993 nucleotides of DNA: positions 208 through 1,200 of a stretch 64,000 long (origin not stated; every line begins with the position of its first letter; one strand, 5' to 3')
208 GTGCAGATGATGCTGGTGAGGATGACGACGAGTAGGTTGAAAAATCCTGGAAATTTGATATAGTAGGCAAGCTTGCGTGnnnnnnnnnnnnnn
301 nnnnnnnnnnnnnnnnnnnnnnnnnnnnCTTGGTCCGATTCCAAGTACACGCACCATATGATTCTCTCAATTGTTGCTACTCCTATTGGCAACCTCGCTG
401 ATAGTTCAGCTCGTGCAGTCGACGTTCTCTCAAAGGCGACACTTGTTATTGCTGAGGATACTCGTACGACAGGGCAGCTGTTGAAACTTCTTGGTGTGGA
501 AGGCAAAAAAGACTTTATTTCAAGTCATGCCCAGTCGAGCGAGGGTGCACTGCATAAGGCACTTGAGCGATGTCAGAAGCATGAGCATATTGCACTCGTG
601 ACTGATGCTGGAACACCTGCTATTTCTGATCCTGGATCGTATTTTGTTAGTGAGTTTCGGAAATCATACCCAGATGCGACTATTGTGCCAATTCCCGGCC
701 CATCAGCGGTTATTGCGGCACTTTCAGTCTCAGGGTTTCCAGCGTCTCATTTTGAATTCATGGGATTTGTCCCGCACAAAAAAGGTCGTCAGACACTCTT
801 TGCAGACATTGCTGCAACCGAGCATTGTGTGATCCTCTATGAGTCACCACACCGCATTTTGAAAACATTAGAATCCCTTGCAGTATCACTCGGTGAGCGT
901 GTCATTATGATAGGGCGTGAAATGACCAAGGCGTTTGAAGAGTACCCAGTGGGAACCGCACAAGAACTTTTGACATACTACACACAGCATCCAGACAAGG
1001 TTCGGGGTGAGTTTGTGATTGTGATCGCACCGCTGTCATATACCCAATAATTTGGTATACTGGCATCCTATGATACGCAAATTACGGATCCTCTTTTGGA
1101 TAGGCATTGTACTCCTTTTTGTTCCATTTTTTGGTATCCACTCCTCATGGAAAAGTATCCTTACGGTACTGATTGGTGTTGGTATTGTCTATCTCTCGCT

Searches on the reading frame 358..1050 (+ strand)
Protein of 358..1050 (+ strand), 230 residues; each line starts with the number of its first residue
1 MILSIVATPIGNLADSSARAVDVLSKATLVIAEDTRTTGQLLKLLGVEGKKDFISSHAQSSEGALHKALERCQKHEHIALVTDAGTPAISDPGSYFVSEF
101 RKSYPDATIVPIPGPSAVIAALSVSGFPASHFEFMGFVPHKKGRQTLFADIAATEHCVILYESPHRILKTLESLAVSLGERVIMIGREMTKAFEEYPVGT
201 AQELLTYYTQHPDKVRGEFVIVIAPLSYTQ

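Call 90: find_encoding_contigs(protein=window:358-1050:+, flank=10000, max_places=2)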
Protein window:358-1050:+ (230 aa): 7 contigs read that carry it; 2 places shown.
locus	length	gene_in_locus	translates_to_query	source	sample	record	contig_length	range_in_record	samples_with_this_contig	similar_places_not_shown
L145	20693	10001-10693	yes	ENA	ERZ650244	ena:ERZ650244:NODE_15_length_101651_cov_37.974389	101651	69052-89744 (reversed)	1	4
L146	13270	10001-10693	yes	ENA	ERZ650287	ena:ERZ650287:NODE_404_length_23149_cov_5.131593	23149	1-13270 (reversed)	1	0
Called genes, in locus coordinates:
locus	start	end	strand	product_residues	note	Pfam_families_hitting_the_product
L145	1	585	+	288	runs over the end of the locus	PF13292:DXP_synthase_N, PF00456:Transketolase_N, PF00676:E1_dh (weak)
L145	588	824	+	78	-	PF07866:DUF1653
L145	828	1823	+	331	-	PF02779:Transket_pyr, PF02780:Transketolase_C, PF22613:Transketolase_C_1 (faint), PF17147:PFOR_II (weak)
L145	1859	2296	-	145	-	-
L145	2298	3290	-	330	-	PF00294:PfkB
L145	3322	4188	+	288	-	PF01116:F_bP_aldolase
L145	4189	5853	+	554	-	PF01565:FAD_binding_4, PF02913:FAD-oxidase_C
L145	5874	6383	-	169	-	-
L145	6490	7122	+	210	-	PF01386:Ribosomal_L25p, PF14693:Ribosomal_TL5_C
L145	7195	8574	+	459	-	PF13406:SLT_2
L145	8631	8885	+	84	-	PF01197:Ribosomal_L31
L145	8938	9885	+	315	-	PF03462:PCRF, PF00472:RF-1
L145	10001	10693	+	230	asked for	PF00590:TP_methylase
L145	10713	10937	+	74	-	-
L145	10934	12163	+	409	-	PF00595:PDZ, PF13180:PDZ_2, PF17820:PDZ_6, PF03572:Peptidase_S41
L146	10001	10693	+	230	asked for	PF00590:TP_methylase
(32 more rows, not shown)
